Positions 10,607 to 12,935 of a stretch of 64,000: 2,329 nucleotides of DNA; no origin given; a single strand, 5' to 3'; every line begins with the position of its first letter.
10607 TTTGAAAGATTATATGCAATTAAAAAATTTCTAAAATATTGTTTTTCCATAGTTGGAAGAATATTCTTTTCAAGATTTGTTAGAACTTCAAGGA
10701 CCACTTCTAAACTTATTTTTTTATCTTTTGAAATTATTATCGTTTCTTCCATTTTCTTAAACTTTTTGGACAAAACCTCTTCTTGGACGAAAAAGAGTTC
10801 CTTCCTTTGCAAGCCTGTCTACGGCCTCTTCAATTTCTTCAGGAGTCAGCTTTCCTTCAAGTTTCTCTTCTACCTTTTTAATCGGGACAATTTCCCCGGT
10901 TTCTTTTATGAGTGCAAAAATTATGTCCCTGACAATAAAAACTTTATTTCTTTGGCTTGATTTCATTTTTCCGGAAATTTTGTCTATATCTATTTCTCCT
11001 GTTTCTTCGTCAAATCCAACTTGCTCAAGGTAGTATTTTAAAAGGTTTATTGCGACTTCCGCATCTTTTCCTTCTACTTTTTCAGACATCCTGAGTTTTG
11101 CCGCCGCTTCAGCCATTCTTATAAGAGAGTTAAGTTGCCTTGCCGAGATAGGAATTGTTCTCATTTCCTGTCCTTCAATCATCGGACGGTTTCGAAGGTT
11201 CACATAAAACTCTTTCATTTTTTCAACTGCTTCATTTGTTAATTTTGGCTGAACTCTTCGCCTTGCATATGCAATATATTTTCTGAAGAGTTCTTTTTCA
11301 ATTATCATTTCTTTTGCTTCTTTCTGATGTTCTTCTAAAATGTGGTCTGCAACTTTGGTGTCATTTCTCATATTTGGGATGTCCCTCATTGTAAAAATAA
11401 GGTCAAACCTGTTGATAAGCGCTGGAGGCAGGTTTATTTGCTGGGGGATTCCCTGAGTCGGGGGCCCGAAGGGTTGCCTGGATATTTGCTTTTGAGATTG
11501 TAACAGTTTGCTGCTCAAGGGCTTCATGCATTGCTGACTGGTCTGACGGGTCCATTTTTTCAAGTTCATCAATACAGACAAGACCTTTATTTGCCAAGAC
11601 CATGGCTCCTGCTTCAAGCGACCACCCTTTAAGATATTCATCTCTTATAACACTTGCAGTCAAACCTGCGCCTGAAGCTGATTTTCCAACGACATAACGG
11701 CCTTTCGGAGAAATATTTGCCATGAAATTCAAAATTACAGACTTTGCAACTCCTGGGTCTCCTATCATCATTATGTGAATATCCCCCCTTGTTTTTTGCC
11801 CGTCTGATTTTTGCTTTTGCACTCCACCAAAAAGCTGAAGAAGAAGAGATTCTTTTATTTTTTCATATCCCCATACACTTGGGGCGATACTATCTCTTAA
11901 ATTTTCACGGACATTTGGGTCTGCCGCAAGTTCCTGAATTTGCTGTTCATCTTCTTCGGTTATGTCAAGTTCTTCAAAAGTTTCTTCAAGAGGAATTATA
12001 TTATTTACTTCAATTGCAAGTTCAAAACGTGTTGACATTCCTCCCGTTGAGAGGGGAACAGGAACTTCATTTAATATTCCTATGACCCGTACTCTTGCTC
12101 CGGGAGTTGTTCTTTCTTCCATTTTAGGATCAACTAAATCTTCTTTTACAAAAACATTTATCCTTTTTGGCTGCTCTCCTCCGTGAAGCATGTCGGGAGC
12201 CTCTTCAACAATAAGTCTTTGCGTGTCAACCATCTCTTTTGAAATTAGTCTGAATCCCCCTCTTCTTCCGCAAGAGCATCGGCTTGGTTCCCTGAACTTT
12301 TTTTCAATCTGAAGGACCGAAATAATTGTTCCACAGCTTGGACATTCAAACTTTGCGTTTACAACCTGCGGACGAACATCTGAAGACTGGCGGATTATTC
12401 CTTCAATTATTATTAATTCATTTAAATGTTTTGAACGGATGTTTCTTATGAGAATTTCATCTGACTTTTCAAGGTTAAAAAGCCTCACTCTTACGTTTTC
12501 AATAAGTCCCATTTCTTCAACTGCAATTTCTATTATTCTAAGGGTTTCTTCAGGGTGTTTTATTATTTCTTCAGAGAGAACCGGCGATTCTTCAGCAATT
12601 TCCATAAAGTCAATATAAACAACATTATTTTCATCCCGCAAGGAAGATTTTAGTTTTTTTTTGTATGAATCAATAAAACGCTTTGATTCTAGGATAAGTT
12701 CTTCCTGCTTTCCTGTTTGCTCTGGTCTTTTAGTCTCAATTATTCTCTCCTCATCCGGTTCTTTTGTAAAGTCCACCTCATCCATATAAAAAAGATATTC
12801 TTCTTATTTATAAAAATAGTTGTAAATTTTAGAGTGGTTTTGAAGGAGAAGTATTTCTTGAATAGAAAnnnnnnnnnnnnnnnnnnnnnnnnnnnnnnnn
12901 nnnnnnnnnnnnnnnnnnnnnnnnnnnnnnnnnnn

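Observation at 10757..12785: MCM helicase split by a frameshift with loss of the sensor-1 (AAANP) segment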

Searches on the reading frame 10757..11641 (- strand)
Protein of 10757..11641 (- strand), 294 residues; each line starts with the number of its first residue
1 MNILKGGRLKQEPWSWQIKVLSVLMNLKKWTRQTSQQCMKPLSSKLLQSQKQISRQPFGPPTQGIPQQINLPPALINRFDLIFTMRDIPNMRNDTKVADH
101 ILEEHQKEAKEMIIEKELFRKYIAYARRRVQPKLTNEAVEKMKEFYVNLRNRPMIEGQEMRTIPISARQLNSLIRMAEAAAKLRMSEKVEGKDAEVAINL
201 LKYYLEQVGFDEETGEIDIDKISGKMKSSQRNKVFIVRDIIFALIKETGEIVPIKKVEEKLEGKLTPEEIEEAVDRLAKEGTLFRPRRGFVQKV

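Call 4: search_protein_families(library=pfam, proteins=[window:10757-11641:-], max_evalue=0.01)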
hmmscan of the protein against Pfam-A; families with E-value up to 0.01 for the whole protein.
window:10757-11641:- (294 aa): 3 families
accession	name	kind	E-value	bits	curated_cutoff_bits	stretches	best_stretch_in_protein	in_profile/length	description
PF17855.7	MCM_lid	-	2e-26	92.7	27.4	1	117-203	1-85/87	MCM AAA-lid domain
PF00493.29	MCM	-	1e-09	38.3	23.3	1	63-105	182-224/224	MCM P-loop domain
PF00163.24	Ribosomal_S4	-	0.0012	20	23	0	95-142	46-93/95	Ribosomal protein S4/S9 N-terminal domain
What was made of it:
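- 10757..11461 (-): mcm codons 458-691 plus stop. These cover the arginine-finger motif (NRFDL, from residue 474), the AAA-lid with sensor 2, and the C-terminal winged-helix region. NCBI annotates the last 210 codons (from window 11389) as a separate 'MCM' protein, MBS3084441.1. Pfam MCM profile 182-224 plus MCM_lid (call 4).
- On Archaeal MCM replicative helicase (AAA+, pre-sensor-1 hairpin / helix-2-insert clade): NRFDL and Pfam MCM profile 182-224 plus MCM_lid (E 2e-26) are on ORF B (call 4).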

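Call 52: list_cluster_members(proteins=[window:10760-11641:-, window:10760-11569:-, window:10760-11527:-, window:10760-11389:-, window:10760-11371:-])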
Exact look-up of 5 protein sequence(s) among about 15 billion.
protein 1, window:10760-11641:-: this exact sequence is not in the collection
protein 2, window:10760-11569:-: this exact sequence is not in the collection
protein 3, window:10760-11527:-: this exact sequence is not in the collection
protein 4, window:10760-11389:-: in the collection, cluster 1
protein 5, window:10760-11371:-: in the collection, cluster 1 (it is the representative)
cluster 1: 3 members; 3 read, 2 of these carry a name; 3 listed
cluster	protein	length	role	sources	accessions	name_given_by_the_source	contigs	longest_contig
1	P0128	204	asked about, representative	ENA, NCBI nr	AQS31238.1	hypothetical protein [uncultured archaeon]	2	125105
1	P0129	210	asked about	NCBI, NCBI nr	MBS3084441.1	minichromosome maintenance protein MCM [Candidatus Pacearchaeota archaeon]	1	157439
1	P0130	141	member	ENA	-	-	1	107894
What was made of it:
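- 10757..11461 (-): Cluster look-up (call 52).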

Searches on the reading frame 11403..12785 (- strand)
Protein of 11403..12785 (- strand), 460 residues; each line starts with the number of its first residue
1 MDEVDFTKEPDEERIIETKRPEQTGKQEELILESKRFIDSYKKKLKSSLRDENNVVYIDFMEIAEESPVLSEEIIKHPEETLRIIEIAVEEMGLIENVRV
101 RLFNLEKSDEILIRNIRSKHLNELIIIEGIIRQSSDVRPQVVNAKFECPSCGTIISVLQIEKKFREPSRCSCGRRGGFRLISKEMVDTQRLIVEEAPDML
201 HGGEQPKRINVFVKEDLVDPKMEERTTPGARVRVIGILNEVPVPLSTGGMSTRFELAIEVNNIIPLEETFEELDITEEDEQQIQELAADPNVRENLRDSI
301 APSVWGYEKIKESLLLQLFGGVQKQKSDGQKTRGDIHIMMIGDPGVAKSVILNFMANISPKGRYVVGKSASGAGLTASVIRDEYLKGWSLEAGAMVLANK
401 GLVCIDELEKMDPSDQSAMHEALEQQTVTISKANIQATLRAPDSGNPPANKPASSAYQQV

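Call 4: search_protein_families(library=pfam, proteins=[window:11403-12785:-], max_evalue=0.01)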
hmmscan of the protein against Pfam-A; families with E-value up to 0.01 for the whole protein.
window:11403-12785:- (460 aa): 7 families
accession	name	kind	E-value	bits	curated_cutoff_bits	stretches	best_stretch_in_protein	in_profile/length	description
PF00493.29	MCM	-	4e-63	213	23.3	1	279-442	1-164/224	MCM P-loop domain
PF17207.9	MCM_OB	-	8.2e-25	87.4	24.8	1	113-241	2-125/126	MCM OB domain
PF01078.27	Mg_chelatase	-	1.5e-07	31.5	20.3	1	389-439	96-146/207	Magnesium chelatase, subunit ChlI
PF14551.11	MCM_N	-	2.4e-06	28.3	24.9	1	40-92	20-72/95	MCM N-terminal domain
PF07726.17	AAA_3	-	8.7e-05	22.9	27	1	337-435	1-98/131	ATPase family associated with various cellular activities (AAA)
PF07728.20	AAA_5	-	0.00022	21.7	22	1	337-432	1-99/139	AAA domain (dynein-related subfamily)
PF00158.32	Sigma54_activat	-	0.00075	19.7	20.2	1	333-429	20-123/168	Sigma-54 interaction domain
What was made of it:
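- On Archaeal MCM replicative helicase (AAA+, pre-sensor-1 hairpin / helix-2-insert clade): Pfam MCM_N (E 2e-6) and MCM_OB (E 8e-25) on ORF A (call 4).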

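Call 5: find_encoding_contigs(protein=window:11403-12785:-, flank=3000, max_places=10)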
Protein window:11403-12785:- (460 aa): no gene with exactly this product is on record in the collection.

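Call 6: find_homologous_proteins(query=window:11403-12785:-, max_evalue=1e-20)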
Query window:11403-12785:- (460 aa): 6213 proteins with E <= 1e-20 among 8000 candidates; the best 120 are listed.
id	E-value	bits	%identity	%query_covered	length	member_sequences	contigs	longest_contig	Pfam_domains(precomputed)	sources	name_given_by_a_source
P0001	2.8e-283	958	99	98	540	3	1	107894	PF14551.12,PF07726.18,PF00493.30,PF07728.21,PF01078.28,PF17207.10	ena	-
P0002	1.2e-263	893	87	100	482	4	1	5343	PF14551.12,PF07726.18,PF00493.30,PF07728.21,PF01078.28,PF17207.10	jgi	-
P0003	1.5e-263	893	91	98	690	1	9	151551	PF14551.12,PF07726.18,PF17855.8,PF00493.30,PF01078.28,PF17207.10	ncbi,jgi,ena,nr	ncbi:minichromosome maintenance protein MCM [archaeon]|nr:minichromosome maintenance protein MCM [ar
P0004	2.5e-263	892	87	100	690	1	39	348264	PF14551.12,PF07726.18,PF17855.8,PF00493.30,PF07728.21,PF01078.28,PF17207.10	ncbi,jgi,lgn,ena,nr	ncbi:minichromosome maintenance protein MCM [Candidatus Pacearchaeota archaeon]|nr:MAG: hypothetical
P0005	2.7e-263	892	87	100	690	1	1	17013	PF14551.12,PF07726.18,PF17855.8,PF00493.30,PF07728.21,PF01078.28,PF17207.10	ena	-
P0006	3.5e-263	891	87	100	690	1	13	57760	PF14551.12,PF07726.18,PF17855.8,PF00493.30,PF07728.21,PF01078.28,PF17207.10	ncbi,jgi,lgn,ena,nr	ncbi:AAA family ATPase [Candidatus Pacearchaeota archaeon CG09_land_8_20_14_0_10_30_9]|nr:MAG: AAA f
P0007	8.0e-263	890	88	100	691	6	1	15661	PF14551.12,PF07726.18,PF17855.8,PF00493.30,PF01078.28,PF17207.10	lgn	-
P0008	4.7e-262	888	87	100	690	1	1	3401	PF14551.12,PF07726.18,PF17855.8,PF00493.30,PF07728.21,PF01078.28,PF17207.10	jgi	-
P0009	5.6e-261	884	90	98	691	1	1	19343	PF14551.12,PF07726.18,PF17855.8,PF00493.30,PF01078.28,PF17207.10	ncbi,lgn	-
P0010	6.3e-260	881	89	98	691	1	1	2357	PF14551.12,PF07726.18,PF17855.8,PF00493.30,PF01078.28,PF17207.10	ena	-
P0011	2.2e-258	876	87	100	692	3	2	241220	PF14551.12,PF07726.18,PF17855.8,PF00493.30,PF01078.28,PF17207.10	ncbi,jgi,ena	jgi:replicative DNA helicase Mcm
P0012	2.4e-258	875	89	98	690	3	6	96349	PF14551.12,PF07726.18,PF17855.8,PF00493.30,PF07728.21,PF01078.28,PF17207.10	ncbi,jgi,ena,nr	ncbi:AAA family ATPase [Candidatus Pacearchaeota archaeon CG10_big_fil_rev_8_21_14_0_10_32_42]|nr:MA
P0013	6.5e-258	874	88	98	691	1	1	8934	PF14551.12,PF07726.18,PF17855.8,PF00493.30,PF01078.28,PF17207.10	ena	-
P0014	7.3e-258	874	87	100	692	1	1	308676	PF14551.12,PF07726.18,PF17855.8,PF00493.30,PF01078.28,PF17207.10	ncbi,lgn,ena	-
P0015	4.6e-257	871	89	98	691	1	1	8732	PF14551.12,PF07726.18,PF17855.8,PF00493.30,PF01078.28,PF17207.10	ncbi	-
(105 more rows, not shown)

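Call 8: find_encoding_contigs(protein=P0001, flank=10000, max_places=10)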
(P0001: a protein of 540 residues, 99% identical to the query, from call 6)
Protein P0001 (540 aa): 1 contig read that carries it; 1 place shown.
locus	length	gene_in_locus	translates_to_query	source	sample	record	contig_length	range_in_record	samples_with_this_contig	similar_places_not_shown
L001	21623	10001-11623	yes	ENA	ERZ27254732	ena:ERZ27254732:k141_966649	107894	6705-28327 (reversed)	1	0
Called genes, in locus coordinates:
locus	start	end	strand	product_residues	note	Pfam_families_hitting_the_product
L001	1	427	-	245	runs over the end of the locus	PF00565:SNase, PF00932:LTD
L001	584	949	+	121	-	PF01035:DNA_binding_1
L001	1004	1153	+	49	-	-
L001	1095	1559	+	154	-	-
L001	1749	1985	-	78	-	-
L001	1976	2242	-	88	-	-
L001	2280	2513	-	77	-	-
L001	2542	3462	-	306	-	PF01266:DAO (faint), PF03486:HI0933_like (faint), PF07992:Pyr_redox_2, PF13738:Pyr_redox_3, PF00070:Pyr_redox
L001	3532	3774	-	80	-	PF01329:Pterin_4a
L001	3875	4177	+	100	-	-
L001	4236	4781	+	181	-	PF00406:ADK, PF13671:AAA_33 (weak), PF13207:AAA_17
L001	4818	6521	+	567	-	PF03485:Arg_tRNA_synt_N, PF00133:tRNA-synt_1 (faint), PF00750:tRNA-synt_1d, PF05746:DALR_1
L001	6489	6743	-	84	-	-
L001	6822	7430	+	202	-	PF00081:Sod_Fe_N, PF02777:Sod_Fe_C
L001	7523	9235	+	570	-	PF04675:DNA_ligase_A_N, PF01068:DNA_ligase_A_M, PF04679:DNA_ligase_A_C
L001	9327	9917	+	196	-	PF00352:TBP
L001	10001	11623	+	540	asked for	PF14551:MCM_N (weak), PF07728:AAA_5 (faint), PF17207:MCM_OB, PF00493:MCM, PF07726:AAA_3 (weak), PF01078:Mg_chelatase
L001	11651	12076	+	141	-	PF17855:MCM_lid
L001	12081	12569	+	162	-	-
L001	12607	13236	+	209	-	PF01336:tRNA_anti-codon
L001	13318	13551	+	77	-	-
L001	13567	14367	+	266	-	PF01555:N6_N4_Mtase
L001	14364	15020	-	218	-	-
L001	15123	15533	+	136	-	PF01873:eIF-5_eIF-2B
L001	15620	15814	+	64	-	PF18930:DUF5679 (weak)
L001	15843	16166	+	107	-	PF04242:DUF424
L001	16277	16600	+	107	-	PF01176:eIF-1a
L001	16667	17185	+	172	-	PF21800:KH_KRR1_2nd, PF22891:KH_PNO1_2nd, PF00013:KH_1 (weak)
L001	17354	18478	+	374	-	PF02568:ThiI (weak), PF03054:tRNA_Me_trans, PF20259:tRNA_Me_trans_M, PF20258:tRNA_Me_trans_C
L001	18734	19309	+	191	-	PF14512:TM1586_NiRdase, PF00881:Nitroreductase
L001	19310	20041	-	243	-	PF12710:HAD (weak)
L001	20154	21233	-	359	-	PF00091:Tubulin, PF12327:FtsZ_C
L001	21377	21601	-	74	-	-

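Call 24: find_encoding_contigs(protein=P0003, flank=4500, max_places=6)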
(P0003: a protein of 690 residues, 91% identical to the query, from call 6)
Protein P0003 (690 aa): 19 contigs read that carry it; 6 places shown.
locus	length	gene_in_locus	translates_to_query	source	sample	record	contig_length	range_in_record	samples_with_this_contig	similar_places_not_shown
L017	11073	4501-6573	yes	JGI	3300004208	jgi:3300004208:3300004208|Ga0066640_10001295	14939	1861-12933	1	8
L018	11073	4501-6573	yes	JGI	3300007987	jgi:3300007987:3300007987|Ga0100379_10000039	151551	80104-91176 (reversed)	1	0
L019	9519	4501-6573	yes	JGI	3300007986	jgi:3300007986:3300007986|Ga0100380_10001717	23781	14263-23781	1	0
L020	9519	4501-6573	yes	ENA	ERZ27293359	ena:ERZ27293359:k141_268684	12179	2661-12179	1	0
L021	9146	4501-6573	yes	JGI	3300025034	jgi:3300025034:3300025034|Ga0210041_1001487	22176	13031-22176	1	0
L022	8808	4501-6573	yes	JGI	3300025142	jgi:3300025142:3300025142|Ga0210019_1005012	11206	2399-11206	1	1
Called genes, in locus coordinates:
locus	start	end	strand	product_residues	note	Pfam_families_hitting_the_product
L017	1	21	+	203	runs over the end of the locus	PF00081:Sod_Fe_N, PF02777:Sod_Fe_C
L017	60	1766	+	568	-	PF04675:DNA_ligase_A_N, PF01068:DNA_ligase_A_M, PF04679:DNA_ligase_A_C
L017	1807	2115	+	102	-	-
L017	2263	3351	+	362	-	PF09997:DUF2238, PF04326:SLFN_AlbA_2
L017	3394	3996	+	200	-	PF00352:TBP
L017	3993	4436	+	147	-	-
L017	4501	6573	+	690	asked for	PF14551:MCM_N (weak), PF17207:MCM_OB, PF00493:MCM, PF07726:AAA_3 (weak), PF01078:Mg_chelatase, PF17855:MCM_lid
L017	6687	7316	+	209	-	PF01336:tRNA_anti-codon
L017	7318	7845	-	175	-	-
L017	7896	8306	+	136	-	PF01873:eIF-5_eIF-2B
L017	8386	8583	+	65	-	PF18930:DUF5679 (weak)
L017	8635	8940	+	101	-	PF04242:DUF424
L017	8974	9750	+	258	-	PF13489:Methyltransf_23, PF03141:Methyltransf_29 (faint), PF13847:Methyltransf_31, PF08241:Methyltransf_11, PF08242:Methyltransf_12 (faint), PF13649:Methyltransf_25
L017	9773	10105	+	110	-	PF01176:eIF-1a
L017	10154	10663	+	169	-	PF21800:KH_KRR1_2nd, PF22891:KH_PNO1_2nd, PF00013:KH_1 (weak)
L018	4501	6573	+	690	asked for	PF14551:MCM_N (weak), PF17207:MCM_OB, PF00493:MCM, PF07726:AAA_3 (weak), PF01078:Mg_chelatase, PF17855:MCM_lid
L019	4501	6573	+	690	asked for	PF14551:MCM_N (weak), PF17207:MCM_OB, PF00493:MCM, PF07726:AAA_3 (weak), PF01078:Mg_chelatase, PF17855:MCM_lid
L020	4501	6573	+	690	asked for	PF14551:MCM_N (weak), PF17207:MCM_OB, PF00493:MCM, PF07726:AAA_3 (weak), PF01078:Mg_chelatase, PF17855:MCM_lid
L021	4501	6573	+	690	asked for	PF14551:MCM_N (weak), PF17207:MCM_OB, PF00493:MCM, PF07726:AAA_3 (weak), PF01078:Mg_chelatase, PF17855:MCM_lid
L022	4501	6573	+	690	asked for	PF14551:MCM_N (weak), PF17207:MCM_OB, PF00493:MCM, PF07726:AAA_3 (weak), PF01078:Mg_chelatase, PF17855:MCM_lid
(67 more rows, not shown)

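Call 25: find_encoding_contigs(protein=P0004, flank=4500, max_places=6)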
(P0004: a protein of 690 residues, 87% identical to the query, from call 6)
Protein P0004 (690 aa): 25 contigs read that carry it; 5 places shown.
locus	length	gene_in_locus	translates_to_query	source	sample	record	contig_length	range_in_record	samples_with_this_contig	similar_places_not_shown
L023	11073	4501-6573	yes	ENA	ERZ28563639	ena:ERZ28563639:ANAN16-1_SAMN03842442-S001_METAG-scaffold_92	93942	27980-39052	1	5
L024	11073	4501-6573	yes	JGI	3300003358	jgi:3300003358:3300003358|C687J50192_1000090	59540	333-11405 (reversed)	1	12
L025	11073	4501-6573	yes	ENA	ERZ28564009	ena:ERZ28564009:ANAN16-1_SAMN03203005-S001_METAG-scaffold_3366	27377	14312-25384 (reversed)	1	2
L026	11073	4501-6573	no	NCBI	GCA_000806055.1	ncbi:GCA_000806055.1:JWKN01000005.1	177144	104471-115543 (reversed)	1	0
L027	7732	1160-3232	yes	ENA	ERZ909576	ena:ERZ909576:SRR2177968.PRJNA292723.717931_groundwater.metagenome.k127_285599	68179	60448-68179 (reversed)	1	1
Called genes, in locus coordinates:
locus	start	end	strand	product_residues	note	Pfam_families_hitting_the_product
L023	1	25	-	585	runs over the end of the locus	PF00133:tRNA-synt_1, PF01406:tRNA-synt_1e, PF09334:tRNA-synt_1g, PF00133:tRNA-synt_1, PF01406:tRNA-synt_1e (weak), PF08264:Anticodon_1, PF19303:Anticodon_3 (faint), PF01588:tRNA_bind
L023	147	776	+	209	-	-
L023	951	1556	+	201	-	PF00827:Ribosomal_L15e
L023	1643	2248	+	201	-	PF00081:Sod_Fe_N, PF02777:Sod_Fe_C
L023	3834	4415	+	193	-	PF00352:TBP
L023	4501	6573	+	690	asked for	PF14551:MCM_N (weak), PF07728:AAA_5 (faint), PF17207:MCM_OB, PF00493:MCM, PF07726:AAA_3, PF01078:Mg_chelatase, PF17855:MCM_lid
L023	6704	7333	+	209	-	PF01336:tRNA_anti-codon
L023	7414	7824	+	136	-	PF01873:eIF-5_eIF-2B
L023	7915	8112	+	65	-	PF18930:DUF5679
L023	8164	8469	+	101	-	PF04242:DUF424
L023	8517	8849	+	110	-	PF01176:eIF-1a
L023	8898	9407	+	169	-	PF21800:KH_KRR1_2nd, PF22891:KH_PNO1_2nd, PF00013:KH_1 (weak)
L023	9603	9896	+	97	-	-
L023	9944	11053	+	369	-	PF02540:NAD_synthase (faint), PF02568:ThiI (weak), PF03054:tRNA_Me_trans, PF20259:tRNA_Me_trans_M, PF20258:tRNA_Me_trans_C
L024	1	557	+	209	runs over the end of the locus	-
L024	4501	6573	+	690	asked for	PF14551:MCM_N (weak), PF07728:AAA_5 (faint), PF17207:MCM_OB, PF00493:MCM, PF07726:AAA_3, PF01078:Mg_chelatase, PF17855:MCM_lid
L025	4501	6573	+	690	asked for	PF14551:MCM_N (weak), PF07728:AAA_5 (faint), PF17207:MCM_OB, PF00493:MCM, PF07726:AAA_3, PF01078:Mg_chelatase, PF17855:MCM_lid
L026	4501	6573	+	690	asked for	PF14551:MCM_N (weak), PF07728:AAA_5 (faint), PF17207:MCM_OB, PF00493:MCM, PF07726:AAA_3, PF01078:Mg_chelatase, PF17855:MCM_lid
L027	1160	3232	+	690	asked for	PF14551:MCM_N (weak), PF07728:AAA_5 (faint), PF17207:MCM_OB, PF00493:MCM, PF07726:AAA_3, PF01078:Mg_chelatase, PF17855:MCM_lid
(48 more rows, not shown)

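Call 36: list_cluster_members(proteins=[L012:4675-6747:+, window:11403-12782:-, L012:1496-2101:+, P0001])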
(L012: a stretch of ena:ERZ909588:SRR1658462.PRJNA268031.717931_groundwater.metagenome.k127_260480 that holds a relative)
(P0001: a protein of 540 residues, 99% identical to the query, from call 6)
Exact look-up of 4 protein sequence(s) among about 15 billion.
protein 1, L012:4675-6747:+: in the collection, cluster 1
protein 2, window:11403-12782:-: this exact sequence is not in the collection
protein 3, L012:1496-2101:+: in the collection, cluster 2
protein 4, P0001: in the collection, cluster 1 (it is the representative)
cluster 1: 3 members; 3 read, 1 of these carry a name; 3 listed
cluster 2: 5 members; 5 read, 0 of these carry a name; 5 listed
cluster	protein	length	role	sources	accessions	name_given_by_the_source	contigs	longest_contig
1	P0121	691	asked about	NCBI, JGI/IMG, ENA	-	-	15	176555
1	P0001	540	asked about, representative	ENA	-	-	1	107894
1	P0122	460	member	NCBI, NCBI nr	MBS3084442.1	minichromosome maintenance protein MCM [Candidatus Pacearchaeota archaeon]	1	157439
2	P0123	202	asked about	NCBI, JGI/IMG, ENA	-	-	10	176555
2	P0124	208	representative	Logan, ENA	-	-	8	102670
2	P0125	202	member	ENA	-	-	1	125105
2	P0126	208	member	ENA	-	-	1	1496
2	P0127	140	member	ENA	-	-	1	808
